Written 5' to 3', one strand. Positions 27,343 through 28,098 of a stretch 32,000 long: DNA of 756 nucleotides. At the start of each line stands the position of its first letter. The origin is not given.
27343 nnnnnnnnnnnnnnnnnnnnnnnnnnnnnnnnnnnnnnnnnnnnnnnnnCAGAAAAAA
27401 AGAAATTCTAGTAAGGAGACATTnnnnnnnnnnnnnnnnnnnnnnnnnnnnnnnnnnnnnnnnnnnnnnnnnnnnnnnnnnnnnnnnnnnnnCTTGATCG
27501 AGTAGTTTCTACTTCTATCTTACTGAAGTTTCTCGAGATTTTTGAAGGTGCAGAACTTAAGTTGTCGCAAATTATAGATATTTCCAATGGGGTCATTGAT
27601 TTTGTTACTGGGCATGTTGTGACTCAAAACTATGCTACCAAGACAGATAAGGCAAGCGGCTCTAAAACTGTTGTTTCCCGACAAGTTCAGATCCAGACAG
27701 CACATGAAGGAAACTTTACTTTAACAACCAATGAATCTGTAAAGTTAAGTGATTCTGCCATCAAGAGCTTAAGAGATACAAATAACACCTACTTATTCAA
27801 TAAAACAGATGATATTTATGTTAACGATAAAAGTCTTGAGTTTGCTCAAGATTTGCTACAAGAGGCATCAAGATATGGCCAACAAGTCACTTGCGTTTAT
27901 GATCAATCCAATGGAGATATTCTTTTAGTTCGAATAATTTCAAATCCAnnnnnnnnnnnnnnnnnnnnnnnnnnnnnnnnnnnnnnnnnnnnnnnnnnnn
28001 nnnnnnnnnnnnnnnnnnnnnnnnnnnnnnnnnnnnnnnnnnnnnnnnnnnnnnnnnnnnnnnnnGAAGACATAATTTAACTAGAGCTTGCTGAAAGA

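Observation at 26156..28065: Leishmanolysin-like protease whose N-terminal domain is duplicated as a stand-alone neighbour gene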

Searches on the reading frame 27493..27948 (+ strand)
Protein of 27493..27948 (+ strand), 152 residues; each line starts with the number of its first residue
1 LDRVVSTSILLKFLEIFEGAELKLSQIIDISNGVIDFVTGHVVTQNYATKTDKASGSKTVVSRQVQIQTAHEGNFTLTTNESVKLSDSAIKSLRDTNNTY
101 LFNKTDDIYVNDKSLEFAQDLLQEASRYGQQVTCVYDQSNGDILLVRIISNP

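Call 17: find_homologous_proteins(query=A2, max_evalue=0.01)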
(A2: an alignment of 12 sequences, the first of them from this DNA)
Query A2 (12 sequences) (152 aa, profile of the alignment): 1 proteins with E <= 0.01 among 5459 candidates.
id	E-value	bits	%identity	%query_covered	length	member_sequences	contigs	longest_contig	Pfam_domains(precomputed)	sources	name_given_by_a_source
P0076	4.8e-35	139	100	100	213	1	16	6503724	-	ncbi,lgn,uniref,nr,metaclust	ncbi:hypothetical protein [Acaryochloris marina]|uniref:Uncharacterized protein n=1 Tax=Acaryochlori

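Call 21: search_solved_structures(query=A2, max_evalue=10)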
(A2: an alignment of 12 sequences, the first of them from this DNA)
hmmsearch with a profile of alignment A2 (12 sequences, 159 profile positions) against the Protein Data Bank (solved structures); distinct sequences matched with E-value up to 10: 1.
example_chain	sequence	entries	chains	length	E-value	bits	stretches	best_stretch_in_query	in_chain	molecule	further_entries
8cba_A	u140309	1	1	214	0.0069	19.7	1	88-155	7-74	Conjugal transfer protein traF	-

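Call 29: search_protein_representatives(alignment_id=A2)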
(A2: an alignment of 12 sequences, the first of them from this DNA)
Query: 12 sequences, 159 profile positions. Proteins with E-value up to 0.001 (for the whole library): 41; up to 1e-10: 28; up to 1e-30: 8. The best 41 are listed.
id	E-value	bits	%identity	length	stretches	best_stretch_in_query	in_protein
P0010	5.0e-54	199.0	-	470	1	2-158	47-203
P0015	7.4e-52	191.9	-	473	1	2-158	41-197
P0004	7.2e-45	169.2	-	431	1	3-158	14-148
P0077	3.4e-39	150.8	-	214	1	2-158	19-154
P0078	6.7e-38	146.6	-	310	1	2-158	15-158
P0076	1.5e-35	138.9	-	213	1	2-158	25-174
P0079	2.4e-33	131.8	-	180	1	2-153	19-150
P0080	4.1e-31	124.6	-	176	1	3-158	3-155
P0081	2.2e-30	122.2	-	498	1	2-158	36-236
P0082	8.1e-30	120.3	-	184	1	4-158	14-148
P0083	4.1e-28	114.8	-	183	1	2-154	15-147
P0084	2.3e-27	112.4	-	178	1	3-158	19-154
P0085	2.8e-27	112.1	-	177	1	4-158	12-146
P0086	4.4e-26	108.2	-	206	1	5-157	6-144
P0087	1.1e-25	106.9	-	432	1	2-158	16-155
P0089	4.5e-25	104.9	-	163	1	3-158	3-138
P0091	1.7e-23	99.8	-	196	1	2-158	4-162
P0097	3.3e-20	89.1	-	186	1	3-154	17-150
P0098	3.5e-17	79.3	-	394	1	2-156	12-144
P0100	1.3e-16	77.4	-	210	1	2-156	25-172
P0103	9.0e-08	48.7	-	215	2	113-158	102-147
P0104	5.5e-07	46.1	-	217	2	3-80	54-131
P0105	4.7e-06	43.1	-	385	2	113-157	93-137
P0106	4.8e-06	43.1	-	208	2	2-73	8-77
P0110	8.4e-05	39.0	-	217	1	3-157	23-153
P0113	9.9e-04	35.5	-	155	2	27-73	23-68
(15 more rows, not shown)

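Call 43: list_cluster_members(proteins=[P0079, P0082, P0083, P0084, P0086, P0089, P0091, P0097, P0103, P0104])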
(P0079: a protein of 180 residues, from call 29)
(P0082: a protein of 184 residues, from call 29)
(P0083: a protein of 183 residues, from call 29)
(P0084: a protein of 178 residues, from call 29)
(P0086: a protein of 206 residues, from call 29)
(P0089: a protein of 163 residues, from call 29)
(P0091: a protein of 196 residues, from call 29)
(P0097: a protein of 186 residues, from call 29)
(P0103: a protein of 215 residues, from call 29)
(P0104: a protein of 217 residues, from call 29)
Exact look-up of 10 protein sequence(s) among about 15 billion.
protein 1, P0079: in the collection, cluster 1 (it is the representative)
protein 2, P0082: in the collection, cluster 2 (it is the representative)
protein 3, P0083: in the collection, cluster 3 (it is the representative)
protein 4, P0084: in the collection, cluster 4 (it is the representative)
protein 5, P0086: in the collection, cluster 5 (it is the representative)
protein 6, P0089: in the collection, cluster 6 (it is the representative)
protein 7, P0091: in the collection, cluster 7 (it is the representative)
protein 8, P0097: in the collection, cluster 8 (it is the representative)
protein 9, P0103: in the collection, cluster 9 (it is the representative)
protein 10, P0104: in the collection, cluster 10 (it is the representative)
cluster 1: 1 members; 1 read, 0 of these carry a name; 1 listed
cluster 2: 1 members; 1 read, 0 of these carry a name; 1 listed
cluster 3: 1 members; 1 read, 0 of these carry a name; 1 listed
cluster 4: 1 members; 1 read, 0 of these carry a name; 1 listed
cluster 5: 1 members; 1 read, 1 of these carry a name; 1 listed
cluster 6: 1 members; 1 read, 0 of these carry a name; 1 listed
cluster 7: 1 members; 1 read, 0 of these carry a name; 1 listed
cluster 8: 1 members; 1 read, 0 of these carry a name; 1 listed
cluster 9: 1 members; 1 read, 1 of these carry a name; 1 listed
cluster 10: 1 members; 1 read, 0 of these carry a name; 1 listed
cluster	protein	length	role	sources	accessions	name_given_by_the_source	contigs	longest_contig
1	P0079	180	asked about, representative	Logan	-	-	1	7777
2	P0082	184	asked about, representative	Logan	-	-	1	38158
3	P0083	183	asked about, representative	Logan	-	-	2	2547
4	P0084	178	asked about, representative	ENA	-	-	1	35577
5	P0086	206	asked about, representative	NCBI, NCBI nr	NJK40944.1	MAG: hypothetical protein HC934_05535 [Acaryochloridaceae cyanobacterium SU_2_1] | hypothetical protein [Acaryochloridaceae cyanobacterium SU_2_1]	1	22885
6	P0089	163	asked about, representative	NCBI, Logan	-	-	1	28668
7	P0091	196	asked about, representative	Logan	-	-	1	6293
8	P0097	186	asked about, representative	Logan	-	-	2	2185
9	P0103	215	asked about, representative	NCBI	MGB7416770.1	MAG: hypothetical protein WA902_21415 [Thermosynechococcaceae cyanobacterium]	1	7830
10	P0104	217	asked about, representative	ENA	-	-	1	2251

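Call 56: find_encoding_contigs(protein=P0103, flank=10000, max_places=2)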
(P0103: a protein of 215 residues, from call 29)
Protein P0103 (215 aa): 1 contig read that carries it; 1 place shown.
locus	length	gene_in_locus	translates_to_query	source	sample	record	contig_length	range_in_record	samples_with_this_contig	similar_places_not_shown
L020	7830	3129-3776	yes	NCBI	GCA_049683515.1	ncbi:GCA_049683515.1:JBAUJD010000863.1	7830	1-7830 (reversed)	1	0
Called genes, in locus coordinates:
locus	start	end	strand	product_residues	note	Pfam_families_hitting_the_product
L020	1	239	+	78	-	PF02781:G6PD_C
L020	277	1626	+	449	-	PF01471:PG_binding_1, PF10128:OpcA_G6PD_assem, PF20171:OpcA_G6PD_C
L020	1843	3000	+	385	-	PF01457:Peptidase_M8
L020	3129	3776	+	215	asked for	-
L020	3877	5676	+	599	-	PF05860:TPS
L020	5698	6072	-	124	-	PF04241:DUF423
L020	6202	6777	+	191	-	PF06175:MiaE, PF02915:Rubrerythrin (faint)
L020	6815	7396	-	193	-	PF00188:CAP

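Call 57: find_encoding_contigs(protein=P0084, flank=10000, max_places=2)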
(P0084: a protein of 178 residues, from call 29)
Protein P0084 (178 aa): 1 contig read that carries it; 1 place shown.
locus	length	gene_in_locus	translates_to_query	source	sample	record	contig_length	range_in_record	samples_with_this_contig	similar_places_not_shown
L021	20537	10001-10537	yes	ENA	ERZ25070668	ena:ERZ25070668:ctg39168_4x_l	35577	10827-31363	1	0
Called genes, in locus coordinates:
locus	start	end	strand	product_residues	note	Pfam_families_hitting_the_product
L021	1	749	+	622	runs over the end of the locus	PF00501:AMP-binding, PF24919:Mug62, PF23024:AMP-dom_DIP2-like (faint)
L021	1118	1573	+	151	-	PF00550:PP-binding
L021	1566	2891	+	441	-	PF00155:Aminotran_1_2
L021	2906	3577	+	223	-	PF00300:His_Phos_1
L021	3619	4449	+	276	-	PF00106:adh_short, PF08659:KR, PF13561:adh_short_C2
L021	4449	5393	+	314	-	PF01555:N6_N4_Mtase (weak), PF01170:UPF0020 (faint)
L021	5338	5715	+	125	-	-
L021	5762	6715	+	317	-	PF01545:Cation_efflux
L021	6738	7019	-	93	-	-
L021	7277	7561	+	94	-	PF04248:NTP_transf_9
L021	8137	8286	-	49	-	-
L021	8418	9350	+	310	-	-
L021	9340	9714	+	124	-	PF01457:Peptidase_M8 (weak)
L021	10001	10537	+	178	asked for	-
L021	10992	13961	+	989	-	PF05860:TPS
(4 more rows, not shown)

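Call 61: search_protein_families(library=pfam, proteins=[L020:3877-5673:+, L020:1843-2997:+], max_evalue=1)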
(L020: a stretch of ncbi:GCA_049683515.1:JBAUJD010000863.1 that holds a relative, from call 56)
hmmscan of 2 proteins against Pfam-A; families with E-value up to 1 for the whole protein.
L020:3877-5673:+ (599 aa): 1 family
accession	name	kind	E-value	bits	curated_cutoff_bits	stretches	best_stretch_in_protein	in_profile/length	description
PF05860.19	TPS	-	1.3e-47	163.3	33.5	1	34-282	3-240/252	TPS secretion domain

L020:1843-2997:+ (385 aa): 2 families
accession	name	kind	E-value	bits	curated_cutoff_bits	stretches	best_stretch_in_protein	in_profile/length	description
PF01457.22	Peptidase_M8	-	3.3e-10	39.7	21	1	236-365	191-324/529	Leishmanolysin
PF00413.30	Peptidase_M10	-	0.03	14.6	24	1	215-276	64-123/159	Matrixin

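Call 65: list_cluster_members(proteins=[P0077, P0078, P0081, P0087, P0098, P0105, P0106, P0110, P0113, P0100])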
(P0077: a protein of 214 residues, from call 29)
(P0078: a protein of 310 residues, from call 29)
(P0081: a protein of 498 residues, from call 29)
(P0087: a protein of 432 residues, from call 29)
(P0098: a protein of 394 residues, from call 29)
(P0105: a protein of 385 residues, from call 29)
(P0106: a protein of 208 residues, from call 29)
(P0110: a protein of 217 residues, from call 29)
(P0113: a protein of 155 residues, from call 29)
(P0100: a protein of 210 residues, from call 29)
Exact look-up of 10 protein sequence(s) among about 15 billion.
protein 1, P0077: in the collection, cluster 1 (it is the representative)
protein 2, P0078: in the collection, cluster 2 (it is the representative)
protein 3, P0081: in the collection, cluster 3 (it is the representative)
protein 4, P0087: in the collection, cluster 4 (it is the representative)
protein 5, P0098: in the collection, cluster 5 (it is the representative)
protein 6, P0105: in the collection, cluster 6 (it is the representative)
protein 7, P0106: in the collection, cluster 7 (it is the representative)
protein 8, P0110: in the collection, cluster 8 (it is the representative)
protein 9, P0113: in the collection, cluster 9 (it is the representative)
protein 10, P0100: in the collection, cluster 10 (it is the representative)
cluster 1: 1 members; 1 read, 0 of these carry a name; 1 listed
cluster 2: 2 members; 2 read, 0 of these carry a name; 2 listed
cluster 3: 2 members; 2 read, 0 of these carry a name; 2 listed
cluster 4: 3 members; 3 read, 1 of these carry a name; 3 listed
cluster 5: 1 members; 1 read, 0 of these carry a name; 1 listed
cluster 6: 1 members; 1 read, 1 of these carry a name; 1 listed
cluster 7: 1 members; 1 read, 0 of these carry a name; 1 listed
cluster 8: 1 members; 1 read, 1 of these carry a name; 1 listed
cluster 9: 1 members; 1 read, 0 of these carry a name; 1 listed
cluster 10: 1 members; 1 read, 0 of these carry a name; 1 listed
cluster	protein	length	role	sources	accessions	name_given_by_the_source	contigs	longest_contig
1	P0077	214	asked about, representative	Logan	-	-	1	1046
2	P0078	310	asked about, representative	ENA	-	-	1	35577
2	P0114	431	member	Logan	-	-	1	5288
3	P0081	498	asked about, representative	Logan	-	-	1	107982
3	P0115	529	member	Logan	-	-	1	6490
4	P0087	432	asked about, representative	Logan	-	-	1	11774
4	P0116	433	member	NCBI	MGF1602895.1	MAG: leishmanolysin-related zinc metalloendopeptidase [Thermosynechococcaceae ...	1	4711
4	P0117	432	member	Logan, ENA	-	-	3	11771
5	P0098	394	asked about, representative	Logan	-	-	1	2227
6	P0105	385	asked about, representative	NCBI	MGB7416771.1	MAG: leishmanolysin-related zinc metalloendopeptidase [Thermosynechococcaceae ...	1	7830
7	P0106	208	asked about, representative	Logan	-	-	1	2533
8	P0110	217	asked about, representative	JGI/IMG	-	hypothetical protein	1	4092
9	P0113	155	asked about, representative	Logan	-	-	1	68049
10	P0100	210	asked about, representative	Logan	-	-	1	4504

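Call 66: find_encoding_contigs(protein=P0113, flank=8000, max_places=1)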
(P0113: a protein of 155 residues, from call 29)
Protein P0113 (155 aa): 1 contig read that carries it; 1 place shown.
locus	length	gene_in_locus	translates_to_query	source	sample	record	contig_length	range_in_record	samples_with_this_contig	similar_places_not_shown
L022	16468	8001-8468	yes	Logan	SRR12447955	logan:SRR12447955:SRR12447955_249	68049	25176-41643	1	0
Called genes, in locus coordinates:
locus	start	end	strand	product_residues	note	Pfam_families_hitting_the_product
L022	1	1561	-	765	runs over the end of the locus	PF13641:Glyco_tranf_2_3, PF00535:Glycos_transf_2, PF13506:Glyco_transf_21, PF13632:Glyco_trans_2_3, PF03552:Cellulose_synt, PF07238:PilZ (faint)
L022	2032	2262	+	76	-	-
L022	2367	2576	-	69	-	-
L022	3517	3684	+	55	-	-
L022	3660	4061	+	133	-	-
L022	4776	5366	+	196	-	PF04525:LOR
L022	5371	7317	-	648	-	-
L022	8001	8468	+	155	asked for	-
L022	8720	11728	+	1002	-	PF05860:TPS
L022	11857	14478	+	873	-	PF00515:TPR_1 (faint), PF07719:TPR_2 (faint), PF13176:TPR_7 (faint), PF13424:TPR_12, PF12770:CHAT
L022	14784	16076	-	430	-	PF00595:PDZ, PF13180:PDZ_2, PF17820:PDZ_6, PF03572:Peptidase_S41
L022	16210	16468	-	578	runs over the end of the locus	-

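Call 67: find_encoding_contigs(protein=P0087, flank=8000, max_places=1)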
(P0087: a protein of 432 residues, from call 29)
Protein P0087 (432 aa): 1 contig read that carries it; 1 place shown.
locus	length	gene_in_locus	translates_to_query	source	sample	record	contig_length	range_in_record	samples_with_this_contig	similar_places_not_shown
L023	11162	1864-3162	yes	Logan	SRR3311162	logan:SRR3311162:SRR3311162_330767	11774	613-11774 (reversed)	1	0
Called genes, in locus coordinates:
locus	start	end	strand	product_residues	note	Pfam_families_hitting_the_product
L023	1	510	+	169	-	?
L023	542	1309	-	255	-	PF05685:Uma2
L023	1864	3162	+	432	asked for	PF01457:Peptidase_M8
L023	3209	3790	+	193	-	-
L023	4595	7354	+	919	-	PF05860:TPS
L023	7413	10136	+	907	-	PF00515:TPR_1 (faint), PF07719:TPR_2 (faint), PF13176:TPR_7 (faint), PF13424:TPR_12, PF12770:CHAT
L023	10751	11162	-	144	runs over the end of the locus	PF13358:DDE_3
